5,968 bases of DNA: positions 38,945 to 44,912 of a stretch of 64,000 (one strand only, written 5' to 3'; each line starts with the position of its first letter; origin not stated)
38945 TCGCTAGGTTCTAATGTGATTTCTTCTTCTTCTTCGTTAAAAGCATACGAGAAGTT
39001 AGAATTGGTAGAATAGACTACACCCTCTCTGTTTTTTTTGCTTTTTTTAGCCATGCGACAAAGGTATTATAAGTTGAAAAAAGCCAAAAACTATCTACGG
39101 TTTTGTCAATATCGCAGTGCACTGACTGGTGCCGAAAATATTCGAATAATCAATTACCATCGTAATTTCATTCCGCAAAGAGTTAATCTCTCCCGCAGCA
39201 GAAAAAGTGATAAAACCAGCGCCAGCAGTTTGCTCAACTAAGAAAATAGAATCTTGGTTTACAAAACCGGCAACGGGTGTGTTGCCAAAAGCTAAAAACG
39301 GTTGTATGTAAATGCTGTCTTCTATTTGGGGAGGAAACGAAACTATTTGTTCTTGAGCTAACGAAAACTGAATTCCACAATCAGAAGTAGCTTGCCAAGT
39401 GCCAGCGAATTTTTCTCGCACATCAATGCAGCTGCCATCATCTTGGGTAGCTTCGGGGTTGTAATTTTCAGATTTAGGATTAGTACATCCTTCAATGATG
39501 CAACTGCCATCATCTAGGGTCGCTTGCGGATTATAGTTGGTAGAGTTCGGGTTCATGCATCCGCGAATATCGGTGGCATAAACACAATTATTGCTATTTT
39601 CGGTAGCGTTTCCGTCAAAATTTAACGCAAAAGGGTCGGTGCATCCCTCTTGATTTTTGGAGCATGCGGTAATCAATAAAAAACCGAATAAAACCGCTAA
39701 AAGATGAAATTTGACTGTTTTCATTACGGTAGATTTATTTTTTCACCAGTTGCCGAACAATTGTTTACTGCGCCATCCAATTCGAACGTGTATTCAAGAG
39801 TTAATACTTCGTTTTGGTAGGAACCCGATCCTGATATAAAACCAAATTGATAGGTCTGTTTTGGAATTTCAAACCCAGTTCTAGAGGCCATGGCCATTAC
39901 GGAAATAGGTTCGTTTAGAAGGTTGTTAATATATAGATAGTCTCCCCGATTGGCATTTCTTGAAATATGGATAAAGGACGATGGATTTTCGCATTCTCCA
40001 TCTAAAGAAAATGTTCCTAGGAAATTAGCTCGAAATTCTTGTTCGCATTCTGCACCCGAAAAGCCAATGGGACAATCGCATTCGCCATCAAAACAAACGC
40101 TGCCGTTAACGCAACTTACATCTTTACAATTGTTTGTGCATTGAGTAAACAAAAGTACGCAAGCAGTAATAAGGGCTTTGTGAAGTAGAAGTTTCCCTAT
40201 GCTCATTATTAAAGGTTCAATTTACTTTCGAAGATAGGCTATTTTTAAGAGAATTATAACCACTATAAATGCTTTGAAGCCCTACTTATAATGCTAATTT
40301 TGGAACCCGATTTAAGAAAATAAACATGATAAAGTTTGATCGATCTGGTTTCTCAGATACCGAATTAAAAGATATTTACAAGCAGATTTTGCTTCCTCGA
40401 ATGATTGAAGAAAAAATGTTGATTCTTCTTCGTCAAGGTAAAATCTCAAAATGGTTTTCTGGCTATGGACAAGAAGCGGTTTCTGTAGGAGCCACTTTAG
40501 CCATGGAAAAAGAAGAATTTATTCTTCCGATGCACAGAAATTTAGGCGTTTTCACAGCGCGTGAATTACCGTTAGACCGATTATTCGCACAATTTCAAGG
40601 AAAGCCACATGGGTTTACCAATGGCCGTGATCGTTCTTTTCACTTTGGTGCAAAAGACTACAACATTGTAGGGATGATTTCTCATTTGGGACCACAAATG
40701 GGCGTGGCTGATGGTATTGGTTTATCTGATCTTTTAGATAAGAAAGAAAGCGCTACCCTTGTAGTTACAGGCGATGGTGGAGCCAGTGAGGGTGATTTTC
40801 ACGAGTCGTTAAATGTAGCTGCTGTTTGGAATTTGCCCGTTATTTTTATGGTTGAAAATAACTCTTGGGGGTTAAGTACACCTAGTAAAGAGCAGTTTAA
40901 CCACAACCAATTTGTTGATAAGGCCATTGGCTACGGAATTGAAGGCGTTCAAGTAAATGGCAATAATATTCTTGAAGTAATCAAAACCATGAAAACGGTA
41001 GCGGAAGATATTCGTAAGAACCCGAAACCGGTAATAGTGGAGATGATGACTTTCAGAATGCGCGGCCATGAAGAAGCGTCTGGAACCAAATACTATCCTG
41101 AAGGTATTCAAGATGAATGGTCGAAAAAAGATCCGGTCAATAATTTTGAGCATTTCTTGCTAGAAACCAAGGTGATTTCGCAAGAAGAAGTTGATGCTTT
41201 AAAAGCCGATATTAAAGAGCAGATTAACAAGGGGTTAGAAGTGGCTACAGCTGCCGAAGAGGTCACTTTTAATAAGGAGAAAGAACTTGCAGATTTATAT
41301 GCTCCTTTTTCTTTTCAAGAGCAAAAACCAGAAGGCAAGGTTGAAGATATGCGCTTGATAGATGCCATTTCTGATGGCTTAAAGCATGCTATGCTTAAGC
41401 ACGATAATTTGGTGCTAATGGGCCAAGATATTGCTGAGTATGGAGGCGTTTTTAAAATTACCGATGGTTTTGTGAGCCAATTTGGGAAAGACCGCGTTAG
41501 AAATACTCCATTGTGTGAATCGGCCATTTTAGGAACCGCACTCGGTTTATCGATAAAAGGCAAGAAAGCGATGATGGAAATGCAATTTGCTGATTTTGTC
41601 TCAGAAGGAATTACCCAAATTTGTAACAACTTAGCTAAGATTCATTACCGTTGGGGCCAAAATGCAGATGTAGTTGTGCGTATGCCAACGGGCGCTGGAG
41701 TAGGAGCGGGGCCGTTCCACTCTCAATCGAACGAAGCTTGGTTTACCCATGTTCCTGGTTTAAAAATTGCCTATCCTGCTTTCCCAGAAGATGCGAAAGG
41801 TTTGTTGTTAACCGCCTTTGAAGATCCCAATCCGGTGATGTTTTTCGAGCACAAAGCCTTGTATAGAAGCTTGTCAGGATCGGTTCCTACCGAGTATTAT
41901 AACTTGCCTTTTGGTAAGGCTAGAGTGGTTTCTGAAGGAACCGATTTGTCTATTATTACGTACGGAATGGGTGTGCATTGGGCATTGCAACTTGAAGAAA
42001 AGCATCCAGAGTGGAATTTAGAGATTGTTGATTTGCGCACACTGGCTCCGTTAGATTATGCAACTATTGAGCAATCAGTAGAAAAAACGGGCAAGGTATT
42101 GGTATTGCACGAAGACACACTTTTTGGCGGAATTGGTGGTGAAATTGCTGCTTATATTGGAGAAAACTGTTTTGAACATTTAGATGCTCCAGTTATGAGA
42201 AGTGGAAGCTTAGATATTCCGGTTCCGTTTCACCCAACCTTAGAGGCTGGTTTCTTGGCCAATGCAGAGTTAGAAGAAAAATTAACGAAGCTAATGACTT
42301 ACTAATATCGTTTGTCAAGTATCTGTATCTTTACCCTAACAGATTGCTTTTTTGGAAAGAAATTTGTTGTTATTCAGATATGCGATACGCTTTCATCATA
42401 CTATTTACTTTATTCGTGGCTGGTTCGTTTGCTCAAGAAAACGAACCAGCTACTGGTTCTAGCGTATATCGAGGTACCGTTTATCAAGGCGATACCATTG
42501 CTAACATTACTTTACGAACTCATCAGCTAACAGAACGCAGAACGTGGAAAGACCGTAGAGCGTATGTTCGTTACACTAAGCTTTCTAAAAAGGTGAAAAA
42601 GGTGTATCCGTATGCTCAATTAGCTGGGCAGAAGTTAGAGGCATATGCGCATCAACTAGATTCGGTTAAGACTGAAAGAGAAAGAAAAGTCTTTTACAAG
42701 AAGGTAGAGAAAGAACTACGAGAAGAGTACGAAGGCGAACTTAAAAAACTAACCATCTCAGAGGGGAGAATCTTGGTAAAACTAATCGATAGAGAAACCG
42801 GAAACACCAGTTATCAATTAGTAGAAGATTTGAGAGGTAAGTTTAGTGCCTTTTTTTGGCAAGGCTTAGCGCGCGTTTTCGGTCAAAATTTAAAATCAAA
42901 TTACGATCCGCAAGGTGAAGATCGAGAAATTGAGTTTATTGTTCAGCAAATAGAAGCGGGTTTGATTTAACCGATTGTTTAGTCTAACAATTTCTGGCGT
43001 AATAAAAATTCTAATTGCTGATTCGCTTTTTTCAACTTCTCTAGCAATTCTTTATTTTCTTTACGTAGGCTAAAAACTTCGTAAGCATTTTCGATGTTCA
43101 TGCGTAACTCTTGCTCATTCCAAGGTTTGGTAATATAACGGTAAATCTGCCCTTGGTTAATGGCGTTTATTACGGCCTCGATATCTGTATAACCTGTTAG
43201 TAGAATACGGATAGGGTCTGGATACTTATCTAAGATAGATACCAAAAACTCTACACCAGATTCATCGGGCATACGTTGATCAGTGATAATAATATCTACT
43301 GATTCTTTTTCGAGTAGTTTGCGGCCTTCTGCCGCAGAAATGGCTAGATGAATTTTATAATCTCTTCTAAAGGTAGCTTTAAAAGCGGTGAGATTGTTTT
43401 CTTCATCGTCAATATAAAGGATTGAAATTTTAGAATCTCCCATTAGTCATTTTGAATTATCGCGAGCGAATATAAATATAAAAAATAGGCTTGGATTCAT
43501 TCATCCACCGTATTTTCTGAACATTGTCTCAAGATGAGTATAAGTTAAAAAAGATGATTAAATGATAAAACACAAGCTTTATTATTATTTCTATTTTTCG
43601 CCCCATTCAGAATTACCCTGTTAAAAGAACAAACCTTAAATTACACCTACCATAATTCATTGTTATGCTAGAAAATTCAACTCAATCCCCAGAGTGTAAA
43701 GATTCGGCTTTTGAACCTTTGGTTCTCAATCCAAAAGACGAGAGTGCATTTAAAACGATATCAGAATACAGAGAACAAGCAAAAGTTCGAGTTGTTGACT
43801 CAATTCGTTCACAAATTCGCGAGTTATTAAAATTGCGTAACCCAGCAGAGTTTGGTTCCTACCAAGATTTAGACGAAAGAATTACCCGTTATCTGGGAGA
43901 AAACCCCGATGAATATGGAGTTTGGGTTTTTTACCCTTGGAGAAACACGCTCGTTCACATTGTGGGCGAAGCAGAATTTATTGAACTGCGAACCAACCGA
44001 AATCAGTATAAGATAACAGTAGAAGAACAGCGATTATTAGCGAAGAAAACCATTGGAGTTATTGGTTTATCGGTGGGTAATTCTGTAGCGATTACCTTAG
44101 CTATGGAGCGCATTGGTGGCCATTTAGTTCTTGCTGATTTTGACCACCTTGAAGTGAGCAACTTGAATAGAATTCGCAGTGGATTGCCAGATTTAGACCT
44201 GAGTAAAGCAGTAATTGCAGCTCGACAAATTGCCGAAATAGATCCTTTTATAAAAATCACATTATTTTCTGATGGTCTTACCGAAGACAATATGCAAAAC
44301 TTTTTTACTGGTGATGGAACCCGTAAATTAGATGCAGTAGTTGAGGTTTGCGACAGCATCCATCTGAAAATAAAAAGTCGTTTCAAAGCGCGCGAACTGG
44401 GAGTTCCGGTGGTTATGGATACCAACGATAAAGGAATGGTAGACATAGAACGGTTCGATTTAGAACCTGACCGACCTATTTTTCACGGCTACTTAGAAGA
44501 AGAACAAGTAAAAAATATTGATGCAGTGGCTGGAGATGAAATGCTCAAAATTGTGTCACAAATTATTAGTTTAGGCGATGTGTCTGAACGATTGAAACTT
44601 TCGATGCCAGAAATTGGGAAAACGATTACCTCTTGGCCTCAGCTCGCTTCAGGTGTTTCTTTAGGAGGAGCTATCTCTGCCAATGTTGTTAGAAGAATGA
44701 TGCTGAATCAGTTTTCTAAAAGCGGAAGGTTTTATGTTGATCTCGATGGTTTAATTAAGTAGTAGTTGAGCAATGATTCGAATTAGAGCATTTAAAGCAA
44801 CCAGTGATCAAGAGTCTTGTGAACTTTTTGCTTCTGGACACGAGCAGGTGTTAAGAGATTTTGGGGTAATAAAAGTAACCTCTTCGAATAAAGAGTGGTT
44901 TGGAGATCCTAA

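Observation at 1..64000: Hyper-abundant oligonucleotide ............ (core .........): a DNA-uptake-sequence-like signature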

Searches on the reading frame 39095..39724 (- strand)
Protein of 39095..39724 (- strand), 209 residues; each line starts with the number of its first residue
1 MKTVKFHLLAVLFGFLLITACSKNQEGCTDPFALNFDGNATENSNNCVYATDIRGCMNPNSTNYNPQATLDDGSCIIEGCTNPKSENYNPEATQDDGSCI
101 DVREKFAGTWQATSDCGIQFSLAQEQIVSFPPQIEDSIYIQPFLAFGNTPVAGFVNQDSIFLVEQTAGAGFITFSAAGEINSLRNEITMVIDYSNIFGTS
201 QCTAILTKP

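Call 36: search_protein_families(library=pfam, proteins=[window:39095-39724:-], max_evalue=0.00001)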
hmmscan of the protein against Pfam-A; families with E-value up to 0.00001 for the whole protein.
window:39095-39724:- (209 aa): 0 families

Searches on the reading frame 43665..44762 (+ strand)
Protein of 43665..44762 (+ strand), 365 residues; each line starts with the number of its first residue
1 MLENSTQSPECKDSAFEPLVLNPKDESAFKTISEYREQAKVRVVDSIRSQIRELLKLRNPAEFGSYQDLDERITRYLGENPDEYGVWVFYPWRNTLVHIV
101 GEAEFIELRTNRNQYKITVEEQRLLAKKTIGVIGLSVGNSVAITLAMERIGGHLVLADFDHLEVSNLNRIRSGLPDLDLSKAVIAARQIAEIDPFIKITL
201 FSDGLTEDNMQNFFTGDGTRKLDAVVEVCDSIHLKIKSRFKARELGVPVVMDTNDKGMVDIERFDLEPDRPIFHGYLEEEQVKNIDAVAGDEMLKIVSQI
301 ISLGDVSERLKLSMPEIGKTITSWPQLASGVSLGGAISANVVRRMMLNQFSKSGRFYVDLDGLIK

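Call 35: search_protein_families(library=pfam, proteins=[window:43665-44762:+], max_evalue=0.00001)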
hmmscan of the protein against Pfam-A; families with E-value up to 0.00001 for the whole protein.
window:43665-44762:+ (365 aa): 1 family
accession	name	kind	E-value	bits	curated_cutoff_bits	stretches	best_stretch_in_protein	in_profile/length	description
PF00899.27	ThiF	-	3.7e-14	52.9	28.1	1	116-276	9-164/238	ThiF family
